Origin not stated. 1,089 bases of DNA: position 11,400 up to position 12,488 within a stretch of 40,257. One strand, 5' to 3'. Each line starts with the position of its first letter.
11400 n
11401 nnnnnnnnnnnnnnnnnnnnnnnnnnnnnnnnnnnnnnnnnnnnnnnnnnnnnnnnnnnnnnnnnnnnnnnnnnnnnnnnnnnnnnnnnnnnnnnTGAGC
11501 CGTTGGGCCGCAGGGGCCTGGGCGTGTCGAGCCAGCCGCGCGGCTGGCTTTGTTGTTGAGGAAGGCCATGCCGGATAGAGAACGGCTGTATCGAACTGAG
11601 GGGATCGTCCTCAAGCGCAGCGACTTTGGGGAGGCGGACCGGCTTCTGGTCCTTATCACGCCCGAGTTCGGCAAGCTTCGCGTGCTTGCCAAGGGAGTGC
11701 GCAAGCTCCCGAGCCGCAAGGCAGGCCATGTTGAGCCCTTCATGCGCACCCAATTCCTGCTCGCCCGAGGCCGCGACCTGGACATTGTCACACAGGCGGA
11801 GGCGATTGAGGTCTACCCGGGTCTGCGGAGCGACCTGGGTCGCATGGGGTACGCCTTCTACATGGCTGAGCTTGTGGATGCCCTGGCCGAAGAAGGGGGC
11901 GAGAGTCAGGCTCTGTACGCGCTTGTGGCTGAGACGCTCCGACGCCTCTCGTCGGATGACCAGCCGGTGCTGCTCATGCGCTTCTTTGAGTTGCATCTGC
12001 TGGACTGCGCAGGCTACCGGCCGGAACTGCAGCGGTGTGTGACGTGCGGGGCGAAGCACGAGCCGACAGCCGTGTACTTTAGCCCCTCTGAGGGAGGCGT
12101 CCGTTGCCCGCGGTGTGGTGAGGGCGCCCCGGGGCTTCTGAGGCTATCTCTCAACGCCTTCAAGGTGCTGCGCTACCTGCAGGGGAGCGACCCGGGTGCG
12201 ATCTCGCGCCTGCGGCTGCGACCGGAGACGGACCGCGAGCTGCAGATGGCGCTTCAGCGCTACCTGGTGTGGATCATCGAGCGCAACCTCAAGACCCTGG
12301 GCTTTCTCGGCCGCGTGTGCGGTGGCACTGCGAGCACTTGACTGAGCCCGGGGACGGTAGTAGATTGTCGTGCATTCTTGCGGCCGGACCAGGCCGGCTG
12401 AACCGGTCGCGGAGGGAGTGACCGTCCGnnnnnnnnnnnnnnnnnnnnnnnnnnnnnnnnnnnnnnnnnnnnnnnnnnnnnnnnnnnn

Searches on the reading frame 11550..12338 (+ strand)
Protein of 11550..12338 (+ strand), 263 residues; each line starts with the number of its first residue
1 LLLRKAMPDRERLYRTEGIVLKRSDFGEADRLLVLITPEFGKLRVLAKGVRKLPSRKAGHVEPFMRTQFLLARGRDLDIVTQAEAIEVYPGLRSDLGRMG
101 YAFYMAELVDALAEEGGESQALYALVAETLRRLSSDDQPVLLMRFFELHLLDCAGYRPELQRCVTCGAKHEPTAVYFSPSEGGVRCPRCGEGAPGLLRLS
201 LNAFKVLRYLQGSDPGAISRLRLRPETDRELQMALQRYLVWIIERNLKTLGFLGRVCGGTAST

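Call 46: search_protein_families(library=pfam, proteins=[window:11550-12338:+], max_evalue=0.00001)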
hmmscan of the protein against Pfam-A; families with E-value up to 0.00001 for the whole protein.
window:11550-12338:+ (263 aa): 2 families
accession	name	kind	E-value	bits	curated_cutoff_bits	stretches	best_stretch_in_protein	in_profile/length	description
PF02565.21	RecO_C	-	9.7e-34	116.8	22.1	1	93-250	1-156/157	Recombination protein O C terminal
PF11967.14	RecO_N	-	7.7e-20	71.2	27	1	13-89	3-80/80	Recombination protein O N terminal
